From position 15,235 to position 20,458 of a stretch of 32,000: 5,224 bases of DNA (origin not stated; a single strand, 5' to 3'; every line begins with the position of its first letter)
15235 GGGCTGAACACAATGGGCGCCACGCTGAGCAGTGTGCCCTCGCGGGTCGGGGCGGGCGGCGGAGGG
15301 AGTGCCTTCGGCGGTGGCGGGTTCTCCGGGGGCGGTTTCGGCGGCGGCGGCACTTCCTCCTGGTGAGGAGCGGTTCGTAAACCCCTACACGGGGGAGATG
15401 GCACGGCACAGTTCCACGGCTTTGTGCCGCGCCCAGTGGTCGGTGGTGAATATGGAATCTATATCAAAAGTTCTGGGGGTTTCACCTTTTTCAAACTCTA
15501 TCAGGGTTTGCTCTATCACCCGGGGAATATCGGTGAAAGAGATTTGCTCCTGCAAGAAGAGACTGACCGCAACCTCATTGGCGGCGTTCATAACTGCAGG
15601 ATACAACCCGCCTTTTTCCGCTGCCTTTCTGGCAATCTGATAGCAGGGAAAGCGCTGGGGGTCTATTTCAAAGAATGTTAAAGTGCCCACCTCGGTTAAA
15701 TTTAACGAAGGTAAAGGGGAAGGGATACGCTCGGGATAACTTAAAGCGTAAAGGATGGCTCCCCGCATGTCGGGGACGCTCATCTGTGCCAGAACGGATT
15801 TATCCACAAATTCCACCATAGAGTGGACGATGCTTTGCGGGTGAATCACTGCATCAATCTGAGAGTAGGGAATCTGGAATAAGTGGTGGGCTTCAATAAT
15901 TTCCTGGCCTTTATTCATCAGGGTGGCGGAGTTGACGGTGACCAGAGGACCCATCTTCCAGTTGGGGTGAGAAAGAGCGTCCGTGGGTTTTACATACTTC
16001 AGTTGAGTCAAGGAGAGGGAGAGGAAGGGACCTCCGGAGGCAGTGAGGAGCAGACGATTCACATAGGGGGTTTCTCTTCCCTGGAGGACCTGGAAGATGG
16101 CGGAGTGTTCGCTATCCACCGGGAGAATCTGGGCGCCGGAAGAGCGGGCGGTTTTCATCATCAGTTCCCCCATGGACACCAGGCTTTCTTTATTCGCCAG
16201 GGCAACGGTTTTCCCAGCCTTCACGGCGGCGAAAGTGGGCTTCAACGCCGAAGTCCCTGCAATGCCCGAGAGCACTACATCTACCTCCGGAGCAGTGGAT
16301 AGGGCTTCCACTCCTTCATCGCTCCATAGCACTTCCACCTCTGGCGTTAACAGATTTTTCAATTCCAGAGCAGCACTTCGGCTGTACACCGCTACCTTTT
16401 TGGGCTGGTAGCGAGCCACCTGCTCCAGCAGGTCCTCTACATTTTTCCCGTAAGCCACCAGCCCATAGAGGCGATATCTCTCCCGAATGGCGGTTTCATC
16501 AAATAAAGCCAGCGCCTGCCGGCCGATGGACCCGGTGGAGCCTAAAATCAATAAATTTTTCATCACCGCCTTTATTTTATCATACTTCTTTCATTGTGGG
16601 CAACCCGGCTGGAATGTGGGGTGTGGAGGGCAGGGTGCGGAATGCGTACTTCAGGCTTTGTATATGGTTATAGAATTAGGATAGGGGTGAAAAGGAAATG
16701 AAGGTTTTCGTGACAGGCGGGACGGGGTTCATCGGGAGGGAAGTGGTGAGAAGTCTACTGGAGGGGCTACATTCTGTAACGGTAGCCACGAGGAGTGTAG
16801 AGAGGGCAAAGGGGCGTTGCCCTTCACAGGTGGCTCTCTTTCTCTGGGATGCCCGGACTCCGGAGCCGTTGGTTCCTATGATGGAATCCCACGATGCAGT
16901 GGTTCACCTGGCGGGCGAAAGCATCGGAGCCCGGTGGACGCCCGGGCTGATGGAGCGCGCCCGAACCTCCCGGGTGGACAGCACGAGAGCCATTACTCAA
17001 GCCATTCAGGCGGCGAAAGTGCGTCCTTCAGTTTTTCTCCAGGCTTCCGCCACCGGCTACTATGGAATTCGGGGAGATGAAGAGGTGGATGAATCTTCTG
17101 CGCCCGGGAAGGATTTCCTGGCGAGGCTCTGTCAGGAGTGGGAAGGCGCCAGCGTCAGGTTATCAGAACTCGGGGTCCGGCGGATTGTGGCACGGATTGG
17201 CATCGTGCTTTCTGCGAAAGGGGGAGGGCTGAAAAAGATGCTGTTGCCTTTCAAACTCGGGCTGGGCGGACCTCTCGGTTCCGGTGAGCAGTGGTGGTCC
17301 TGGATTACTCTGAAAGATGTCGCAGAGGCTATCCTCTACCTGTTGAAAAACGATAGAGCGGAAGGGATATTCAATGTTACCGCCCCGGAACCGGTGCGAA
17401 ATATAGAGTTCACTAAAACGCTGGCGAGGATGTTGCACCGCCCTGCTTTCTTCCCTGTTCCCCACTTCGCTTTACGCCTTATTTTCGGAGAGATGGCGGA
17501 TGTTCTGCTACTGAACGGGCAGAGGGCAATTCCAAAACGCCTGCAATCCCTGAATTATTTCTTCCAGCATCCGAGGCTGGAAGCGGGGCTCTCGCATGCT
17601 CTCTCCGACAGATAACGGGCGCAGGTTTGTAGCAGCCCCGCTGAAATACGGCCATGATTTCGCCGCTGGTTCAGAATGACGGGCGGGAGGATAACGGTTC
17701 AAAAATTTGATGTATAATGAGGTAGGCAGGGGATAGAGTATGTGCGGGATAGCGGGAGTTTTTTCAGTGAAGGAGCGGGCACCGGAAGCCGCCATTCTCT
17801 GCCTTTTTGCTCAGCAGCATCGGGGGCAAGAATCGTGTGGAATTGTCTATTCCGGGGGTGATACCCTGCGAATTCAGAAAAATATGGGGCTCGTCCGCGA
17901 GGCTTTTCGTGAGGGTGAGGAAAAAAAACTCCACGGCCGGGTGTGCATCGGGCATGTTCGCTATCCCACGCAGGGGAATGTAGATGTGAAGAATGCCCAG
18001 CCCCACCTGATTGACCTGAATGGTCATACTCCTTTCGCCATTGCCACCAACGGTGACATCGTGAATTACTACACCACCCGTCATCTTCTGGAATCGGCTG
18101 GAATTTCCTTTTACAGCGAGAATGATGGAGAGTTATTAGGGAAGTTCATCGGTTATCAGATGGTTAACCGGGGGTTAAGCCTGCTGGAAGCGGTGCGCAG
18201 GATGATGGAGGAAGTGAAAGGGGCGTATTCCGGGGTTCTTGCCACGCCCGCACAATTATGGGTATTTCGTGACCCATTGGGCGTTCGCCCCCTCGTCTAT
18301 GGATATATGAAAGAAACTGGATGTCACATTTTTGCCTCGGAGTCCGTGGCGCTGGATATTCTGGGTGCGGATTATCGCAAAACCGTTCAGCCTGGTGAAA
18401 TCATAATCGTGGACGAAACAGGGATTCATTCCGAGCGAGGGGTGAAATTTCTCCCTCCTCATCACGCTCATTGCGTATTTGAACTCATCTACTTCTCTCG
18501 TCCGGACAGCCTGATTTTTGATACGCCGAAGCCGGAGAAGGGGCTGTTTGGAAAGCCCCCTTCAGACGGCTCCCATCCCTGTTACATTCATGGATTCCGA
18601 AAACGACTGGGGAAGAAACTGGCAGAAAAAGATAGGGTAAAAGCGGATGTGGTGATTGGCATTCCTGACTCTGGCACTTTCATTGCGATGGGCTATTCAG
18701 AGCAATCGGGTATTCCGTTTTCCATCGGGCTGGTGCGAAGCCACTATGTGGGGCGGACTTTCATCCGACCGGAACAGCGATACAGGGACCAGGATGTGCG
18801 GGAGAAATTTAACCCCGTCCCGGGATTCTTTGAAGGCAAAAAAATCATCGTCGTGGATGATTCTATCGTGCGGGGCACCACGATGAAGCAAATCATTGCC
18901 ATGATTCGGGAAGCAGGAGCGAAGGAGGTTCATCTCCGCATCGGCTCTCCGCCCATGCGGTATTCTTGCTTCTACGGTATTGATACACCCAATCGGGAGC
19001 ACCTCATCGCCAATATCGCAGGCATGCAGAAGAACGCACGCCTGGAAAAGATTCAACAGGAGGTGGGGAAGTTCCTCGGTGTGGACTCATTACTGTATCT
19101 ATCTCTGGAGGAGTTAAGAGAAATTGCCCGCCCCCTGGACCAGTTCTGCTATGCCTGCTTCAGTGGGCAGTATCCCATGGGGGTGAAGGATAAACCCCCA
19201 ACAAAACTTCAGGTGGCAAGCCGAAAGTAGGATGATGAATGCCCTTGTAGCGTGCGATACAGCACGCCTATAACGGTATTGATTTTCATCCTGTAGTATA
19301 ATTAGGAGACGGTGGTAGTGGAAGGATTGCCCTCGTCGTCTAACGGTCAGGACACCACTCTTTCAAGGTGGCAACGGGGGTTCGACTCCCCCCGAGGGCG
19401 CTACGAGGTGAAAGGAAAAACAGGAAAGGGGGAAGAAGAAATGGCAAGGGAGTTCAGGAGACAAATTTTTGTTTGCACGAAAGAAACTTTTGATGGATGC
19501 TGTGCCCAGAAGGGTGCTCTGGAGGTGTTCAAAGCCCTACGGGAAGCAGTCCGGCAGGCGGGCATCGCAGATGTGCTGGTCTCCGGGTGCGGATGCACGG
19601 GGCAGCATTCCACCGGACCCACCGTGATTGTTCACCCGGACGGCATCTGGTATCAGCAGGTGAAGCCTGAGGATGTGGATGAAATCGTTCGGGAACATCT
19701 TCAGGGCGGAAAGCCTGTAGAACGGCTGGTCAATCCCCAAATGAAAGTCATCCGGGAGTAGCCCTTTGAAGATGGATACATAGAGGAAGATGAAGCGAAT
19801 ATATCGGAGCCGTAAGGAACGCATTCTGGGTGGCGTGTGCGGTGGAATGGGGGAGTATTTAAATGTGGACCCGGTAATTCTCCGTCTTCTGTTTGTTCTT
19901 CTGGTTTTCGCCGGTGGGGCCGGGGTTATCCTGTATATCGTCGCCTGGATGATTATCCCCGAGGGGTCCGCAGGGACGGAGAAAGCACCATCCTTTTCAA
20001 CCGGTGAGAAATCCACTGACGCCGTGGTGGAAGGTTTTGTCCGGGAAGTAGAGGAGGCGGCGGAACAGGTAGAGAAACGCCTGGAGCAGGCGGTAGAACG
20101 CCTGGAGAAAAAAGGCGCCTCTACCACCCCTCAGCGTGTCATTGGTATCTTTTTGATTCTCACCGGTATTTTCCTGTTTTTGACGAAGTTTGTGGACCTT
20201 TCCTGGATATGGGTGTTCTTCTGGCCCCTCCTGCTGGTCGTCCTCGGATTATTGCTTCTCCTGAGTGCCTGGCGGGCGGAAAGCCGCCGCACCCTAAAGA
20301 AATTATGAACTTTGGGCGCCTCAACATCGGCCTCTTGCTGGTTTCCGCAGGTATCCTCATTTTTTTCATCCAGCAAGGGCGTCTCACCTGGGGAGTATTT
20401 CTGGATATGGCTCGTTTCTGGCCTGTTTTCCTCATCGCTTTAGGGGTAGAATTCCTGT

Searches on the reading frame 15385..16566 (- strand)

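Call 9: search_protein_families(library=pfam, proteins=[window:15385-16566:-], max_evalue=0.001)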
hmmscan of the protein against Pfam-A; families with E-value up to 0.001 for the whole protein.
window:15385-16566:- (393 aa): 3 families
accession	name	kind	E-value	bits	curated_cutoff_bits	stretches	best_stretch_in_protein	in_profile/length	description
PF13288.12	DXPR_C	-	1.3e-39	135.5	27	1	262-381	1-114/115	DXP reductoisomerase C-terminal domain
PF02670.22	DXP_reductoisom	-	3.6e-36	125.2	21.7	1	5-133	1-129/129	1-deoxy-D-xylulose 5-phosphate reductoisomerase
PF08436.17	DXP_redisom_C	-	2.3e-35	121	26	1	147-230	1-84/84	1-deoxy-D-xylulose 5-phosphate reductoisomerase C-terminal domain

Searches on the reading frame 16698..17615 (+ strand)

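Call 9: search_protein_families(library=pfam, proteins=[window:16698-17615:+], max_evalue=0.001)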
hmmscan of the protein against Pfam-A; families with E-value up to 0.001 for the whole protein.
window:16698-17615:+ (305 aa): 6 families
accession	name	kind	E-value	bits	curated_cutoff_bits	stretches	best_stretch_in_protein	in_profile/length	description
PF01370.27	Epimerase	-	7.5e-22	78.3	20.9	1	3-227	1-239/240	NAD dependent epimerase/dehydratase family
PF08338.16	DUF1731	-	4.5e-18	65.2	27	1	254-300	1-46/47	Domain of unknown function (DUF1731)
PF13460.12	NAD_binding_10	-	7.9e-11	42.6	27.2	1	7-174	1-150/184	NAD(P)H-binding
PF16363.11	GDP_Man_Dehyd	-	6.5e-08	32.8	27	1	4-133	1-144/332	GDP-mannose 4,6 dehydratase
PF03435.24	Sacchrp_dh_NADP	-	0.0004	21.1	25.1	1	5-75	3-79/129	Saccharopine dehydrogenase NADP binding domain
PF05368.20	NmrA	-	0.00093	19.3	27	0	2-108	4-99/298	NmrA-like family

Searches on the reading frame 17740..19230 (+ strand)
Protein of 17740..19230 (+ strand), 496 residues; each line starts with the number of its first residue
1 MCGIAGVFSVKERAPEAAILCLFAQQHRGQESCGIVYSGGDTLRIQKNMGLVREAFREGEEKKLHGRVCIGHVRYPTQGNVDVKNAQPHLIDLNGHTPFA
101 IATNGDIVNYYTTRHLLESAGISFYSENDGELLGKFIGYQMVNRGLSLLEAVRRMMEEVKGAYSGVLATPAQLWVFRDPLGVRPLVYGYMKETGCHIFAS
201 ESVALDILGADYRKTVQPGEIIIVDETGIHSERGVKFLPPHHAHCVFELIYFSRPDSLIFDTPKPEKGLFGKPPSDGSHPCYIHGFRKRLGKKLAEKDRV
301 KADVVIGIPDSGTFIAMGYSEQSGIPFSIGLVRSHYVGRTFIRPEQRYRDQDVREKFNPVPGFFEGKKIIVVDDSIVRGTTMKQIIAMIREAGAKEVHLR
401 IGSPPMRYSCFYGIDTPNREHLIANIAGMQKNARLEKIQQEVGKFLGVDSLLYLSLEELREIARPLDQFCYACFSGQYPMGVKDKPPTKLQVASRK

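Call 9: search_protein_families(library=pfam, proteins=[window:17740-19230:+], max_evalue=0.001)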
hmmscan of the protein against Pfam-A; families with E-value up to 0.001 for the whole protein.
window:17740-19230:+ (496 aa): 3 families
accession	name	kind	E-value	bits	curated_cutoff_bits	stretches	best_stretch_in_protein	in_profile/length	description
PF13537.11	GATase_7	-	5.4e-14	52.7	25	1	85-205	12-121/123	Glutamine amidotransferase domain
PF13522.11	GATase_6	-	4.9e-13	49.7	27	1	65-201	9-130/130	Glutamine amidotransferase domain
PF00156.33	Pribosyltran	-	1.3e-09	38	26.3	1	291-399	19-120/158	Phosphoribosyl transferase domain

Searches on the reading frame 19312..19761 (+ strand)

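Call 9: search_protein_families(library=pfam, proteins=[window:19312-19761:+], max_evalue=0.001)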
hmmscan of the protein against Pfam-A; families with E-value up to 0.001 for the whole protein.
window:19312-19761:+ (149 aa): 1 family
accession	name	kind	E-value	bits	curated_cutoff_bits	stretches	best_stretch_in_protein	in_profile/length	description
PF06999.17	Suc_Fer-like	-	3.8e-12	47.1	34.9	1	48-139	95-188/191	Sucrase/ferredoxin-like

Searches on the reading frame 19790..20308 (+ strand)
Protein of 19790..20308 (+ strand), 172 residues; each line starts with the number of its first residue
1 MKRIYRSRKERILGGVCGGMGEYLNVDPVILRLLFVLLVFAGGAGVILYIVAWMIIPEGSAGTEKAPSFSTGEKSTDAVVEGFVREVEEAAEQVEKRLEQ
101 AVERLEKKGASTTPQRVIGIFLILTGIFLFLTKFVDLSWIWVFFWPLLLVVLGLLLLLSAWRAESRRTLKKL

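Call 9: search_protein_families(library=pfam, proteins=[window:19790-20308:+], max_evalue=0.001)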
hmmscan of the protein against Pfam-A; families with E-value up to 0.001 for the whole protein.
window:19790-20308:+ (172 aa): 3 families
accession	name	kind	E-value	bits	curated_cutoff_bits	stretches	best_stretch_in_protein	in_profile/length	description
PF04024.17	PspC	-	2.7e-25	88.4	25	1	2-58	1-57/58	PspC domain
PF22570.1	LiaF-TM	-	2.7e-05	25.4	27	1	117-159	1-44/98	LiaF transmembrane domain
PF18917.5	LiaI-LiaF-like_TM1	-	2.7e-05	24.6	27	1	117-157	2-42/42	LiaI-LiaF-like transmembrane region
